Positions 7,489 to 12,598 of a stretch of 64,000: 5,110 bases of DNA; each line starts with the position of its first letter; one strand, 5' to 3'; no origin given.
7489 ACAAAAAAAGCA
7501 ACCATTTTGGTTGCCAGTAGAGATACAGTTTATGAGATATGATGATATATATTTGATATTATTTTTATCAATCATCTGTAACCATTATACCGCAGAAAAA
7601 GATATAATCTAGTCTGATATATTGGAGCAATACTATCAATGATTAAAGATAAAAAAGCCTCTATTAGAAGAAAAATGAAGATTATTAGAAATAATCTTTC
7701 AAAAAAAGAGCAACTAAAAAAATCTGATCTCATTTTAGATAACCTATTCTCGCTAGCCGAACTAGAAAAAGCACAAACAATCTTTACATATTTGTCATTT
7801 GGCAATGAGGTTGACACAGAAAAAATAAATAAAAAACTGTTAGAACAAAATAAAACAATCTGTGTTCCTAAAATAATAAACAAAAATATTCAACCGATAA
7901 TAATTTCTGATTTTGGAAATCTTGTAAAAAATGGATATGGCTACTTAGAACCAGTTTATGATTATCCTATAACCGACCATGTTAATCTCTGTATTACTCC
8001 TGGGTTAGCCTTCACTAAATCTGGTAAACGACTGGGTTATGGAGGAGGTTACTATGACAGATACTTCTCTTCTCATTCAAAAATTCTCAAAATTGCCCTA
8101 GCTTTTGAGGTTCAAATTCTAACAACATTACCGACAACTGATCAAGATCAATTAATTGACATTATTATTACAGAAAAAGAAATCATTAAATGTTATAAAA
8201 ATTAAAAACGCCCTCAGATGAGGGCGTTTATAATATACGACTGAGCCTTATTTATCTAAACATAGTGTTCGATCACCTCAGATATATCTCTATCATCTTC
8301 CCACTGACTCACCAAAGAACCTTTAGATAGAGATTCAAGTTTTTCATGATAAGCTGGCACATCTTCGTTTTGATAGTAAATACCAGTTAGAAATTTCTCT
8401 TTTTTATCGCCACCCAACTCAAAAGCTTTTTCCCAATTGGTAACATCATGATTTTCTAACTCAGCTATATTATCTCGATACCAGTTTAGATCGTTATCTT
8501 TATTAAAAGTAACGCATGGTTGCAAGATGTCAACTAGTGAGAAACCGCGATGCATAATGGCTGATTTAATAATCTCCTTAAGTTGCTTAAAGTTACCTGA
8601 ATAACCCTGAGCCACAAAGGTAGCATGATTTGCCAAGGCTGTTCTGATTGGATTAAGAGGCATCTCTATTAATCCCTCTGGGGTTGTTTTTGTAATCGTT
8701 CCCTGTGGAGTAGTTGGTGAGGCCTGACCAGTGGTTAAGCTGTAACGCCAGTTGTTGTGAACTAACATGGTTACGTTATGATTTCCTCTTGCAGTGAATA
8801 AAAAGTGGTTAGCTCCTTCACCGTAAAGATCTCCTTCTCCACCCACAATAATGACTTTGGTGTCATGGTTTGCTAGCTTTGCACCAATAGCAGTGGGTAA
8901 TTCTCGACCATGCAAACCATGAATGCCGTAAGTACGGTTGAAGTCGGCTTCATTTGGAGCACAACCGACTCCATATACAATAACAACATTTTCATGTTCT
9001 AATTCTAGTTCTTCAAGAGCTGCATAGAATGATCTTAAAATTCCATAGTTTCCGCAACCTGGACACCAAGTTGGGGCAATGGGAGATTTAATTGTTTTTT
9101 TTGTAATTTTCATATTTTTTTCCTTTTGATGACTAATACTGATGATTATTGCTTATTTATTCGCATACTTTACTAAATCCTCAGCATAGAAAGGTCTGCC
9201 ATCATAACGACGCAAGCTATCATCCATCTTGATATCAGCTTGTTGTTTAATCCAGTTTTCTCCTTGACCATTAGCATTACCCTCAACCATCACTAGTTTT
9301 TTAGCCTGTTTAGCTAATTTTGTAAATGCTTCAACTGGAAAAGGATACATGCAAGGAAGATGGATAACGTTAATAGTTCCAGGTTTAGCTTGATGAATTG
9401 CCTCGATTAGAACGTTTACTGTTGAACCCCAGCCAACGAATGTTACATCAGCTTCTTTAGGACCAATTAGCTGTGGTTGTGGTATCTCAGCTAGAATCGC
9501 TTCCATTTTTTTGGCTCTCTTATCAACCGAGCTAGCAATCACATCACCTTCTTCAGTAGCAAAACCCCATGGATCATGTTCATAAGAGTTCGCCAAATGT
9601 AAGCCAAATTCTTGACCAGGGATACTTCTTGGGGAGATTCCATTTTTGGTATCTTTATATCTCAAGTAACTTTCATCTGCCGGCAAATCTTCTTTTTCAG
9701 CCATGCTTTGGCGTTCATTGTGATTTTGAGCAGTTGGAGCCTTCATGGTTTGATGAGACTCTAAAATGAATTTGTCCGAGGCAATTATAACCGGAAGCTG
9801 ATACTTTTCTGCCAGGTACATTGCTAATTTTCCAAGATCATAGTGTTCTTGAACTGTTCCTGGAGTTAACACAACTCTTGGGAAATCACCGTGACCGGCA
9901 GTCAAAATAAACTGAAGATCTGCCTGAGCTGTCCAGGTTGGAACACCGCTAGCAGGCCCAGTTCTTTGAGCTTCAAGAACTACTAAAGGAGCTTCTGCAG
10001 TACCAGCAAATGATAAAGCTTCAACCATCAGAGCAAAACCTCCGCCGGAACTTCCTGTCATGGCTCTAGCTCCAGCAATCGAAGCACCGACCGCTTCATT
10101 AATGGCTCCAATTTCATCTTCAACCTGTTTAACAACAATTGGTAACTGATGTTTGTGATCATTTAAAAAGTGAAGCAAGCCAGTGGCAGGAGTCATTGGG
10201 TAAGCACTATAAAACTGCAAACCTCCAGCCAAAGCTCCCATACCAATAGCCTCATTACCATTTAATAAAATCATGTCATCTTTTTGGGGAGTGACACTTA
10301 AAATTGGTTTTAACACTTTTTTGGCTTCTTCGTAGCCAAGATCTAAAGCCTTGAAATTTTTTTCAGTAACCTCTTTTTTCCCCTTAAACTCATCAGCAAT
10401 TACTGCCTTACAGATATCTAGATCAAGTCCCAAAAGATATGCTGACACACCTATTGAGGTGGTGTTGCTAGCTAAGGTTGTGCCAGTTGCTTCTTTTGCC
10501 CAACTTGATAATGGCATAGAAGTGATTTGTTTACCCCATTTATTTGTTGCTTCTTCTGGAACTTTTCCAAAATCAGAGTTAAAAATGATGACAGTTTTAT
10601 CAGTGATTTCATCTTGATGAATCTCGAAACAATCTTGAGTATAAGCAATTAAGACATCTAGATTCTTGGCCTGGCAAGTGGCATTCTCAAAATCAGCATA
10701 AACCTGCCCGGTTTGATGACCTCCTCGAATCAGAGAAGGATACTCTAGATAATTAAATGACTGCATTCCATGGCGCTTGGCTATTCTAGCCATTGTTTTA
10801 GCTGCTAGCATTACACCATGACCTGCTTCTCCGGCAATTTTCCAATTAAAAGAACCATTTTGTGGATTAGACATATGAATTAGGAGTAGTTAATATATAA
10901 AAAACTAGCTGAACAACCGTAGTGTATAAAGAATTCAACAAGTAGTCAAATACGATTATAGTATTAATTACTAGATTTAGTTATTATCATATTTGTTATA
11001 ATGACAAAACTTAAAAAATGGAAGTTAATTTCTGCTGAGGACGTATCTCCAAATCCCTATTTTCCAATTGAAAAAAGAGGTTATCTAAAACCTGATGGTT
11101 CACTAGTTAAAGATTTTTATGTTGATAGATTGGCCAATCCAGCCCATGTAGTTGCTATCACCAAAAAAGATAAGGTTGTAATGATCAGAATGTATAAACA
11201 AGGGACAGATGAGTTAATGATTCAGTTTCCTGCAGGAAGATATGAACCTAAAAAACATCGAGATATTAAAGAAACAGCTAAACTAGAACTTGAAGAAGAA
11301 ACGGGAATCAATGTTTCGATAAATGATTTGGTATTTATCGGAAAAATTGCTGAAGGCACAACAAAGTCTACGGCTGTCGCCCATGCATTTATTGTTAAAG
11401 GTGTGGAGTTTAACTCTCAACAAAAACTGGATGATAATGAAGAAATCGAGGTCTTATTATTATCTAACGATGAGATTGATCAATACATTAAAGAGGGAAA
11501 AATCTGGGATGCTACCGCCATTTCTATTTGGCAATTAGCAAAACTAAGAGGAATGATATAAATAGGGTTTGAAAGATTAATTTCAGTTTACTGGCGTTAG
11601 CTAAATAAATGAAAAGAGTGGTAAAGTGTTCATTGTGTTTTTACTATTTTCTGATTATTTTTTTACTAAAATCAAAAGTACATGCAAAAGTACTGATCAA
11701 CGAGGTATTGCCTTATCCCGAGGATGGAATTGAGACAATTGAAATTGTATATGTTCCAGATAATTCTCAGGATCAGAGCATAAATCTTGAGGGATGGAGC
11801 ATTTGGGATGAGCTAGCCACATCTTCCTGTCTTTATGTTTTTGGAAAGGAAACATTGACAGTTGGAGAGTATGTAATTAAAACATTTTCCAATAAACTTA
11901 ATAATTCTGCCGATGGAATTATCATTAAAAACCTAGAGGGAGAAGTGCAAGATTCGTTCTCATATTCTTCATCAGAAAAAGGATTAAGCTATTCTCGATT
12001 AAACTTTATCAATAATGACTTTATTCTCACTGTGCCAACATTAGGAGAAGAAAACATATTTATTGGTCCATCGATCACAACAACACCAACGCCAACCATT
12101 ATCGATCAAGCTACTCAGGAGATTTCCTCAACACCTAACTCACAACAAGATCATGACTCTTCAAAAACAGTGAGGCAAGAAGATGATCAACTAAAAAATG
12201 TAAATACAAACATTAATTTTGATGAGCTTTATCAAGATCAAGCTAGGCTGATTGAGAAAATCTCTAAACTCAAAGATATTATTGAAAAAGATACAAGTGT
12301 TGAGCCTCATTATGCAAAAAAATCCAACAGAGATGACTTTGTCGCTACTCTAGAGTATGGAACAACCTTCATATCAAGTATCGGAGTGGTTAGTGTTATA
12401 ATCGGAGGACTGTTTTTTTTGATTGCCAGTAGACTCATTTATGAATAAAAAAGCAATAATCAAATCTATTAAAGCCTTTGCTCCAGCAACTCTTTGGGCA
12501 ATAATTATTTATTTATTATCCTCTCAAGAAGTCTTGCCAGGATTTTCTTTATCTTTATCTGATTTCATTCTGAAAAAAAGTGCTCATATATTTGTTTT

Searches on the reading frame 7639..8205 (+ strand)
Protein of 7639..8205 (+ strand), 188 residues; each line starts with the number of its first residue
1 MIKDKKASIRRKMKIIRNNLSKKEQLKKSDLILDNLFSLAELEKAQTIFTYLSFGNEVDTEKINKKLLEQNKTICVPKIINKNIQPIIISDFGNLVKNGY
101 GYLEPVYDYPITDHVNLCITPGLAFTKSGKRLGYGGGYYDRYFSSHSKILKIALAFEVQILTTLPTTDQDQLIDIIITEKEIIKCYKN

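Call 67: search_protein_families(library=pfam, proteins=[window:7639-8205:+], max_evalue=0.001)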
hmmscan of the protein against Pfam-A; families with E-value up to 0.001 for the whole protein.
window:7639-8205:+ (188 aa): 1 family
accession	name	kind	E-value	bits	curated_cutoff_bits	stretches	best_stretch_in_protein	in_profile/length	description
PF01812.26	5-FTHF_cyc-lig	-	2.4e-40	138.9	27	1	6-179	1-186/186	5-formyltetrahydrofolate cyclo-ligase family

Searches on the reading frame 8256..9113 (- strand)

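Call 67: search_protein_families(library=pfam, proteins=[window:8256-9113:-], max_evalue=0.001)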
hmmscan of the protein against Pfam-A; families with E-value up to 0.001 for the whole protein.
window:8256-9113:- (285 aa): 2 families
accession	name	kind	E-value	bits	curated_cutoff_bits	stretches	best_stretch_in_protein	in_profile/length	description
PF02775.26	TPP_enzyme_C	-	1.7e-24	86.8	21.9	1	61-196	23-151/151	Thiamine pyrophosphate enzyme, C-terminal TPP binding domain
PF12367.13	PFO_beta_C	-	9e-19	67.7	24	1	200-263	1-65/66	Pyruvate ferredoxin oxidoreductase beta subunit C terminal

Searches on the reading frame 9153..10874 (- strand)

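Call 51: search_protein_families(library=pfam, proteins=[window:9153-10874:-], max_evalue=0.001)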
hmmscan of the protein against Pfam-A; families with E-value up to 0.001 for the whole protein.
window:9153-10874:- (573 aa): 4 families
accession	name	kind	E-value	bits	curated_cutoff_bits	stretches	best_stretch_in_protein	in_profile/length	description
PF01855.24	POR_N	-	5.9e-53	180.4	27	1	213-442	2-220/231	Pyruvate flavodoxin/ferredoxin oxidoreductase, thiamine diP-bdg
PF01558.24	POR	-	6e-28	98.6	27.4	1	17-182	1-173/173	Pyruvate ferredoxin/flavodoxin oxidoreductase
PF02780.25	Transketolase_C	-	1.2e-07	32.1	25.9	1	473-534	8-71/124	Transketolase, C-terminal domain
PF17147.9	PFOR_II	-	3.1e-05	24.7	27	1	475-544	1-76/102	Pyruvate:ferredoxin oxidoreductase core domain II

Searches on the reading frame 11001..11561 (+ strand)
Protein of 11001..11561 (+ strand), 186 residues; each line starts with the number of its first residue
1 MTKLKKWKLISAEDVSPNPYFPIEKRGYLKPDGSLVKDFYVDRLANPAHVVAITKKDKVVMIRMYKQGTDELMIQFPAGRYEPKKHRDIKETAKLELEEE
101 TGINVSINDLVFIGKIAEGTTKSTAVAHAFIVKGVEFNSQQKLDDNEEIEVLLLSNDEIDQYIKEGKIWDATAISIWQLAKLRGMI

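Call 67: search_protein_families(library=pfam, proteins=[window:11001-11561:+], max_evalue=0.001)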
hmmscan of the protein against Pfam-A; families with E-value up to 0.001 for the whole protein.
window:11001-11561:+ (186 aa): 1 family
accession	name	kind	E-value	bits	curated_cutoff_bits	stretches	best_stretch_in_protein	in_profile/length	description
PF00293.34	NUDIX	-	5.6e-09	36.5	21.1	1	49-162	7-119/134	NUDIX domain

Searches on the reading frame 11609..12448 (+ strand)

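Call 67: search_protein_families(library=pfam, proteins=[window:11609-12448:+], max_evalue=0.001)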
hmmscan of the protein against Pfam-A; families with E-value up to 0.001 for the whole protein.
window:11609-12448:+ (279 aa): 1 family
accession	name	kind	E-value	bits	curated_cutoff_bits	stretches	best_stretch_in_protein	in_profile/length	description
PF00932.25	LTD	-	2.8e-08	34.6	34.3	1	24-120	4-108/109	Lamin Tail Domain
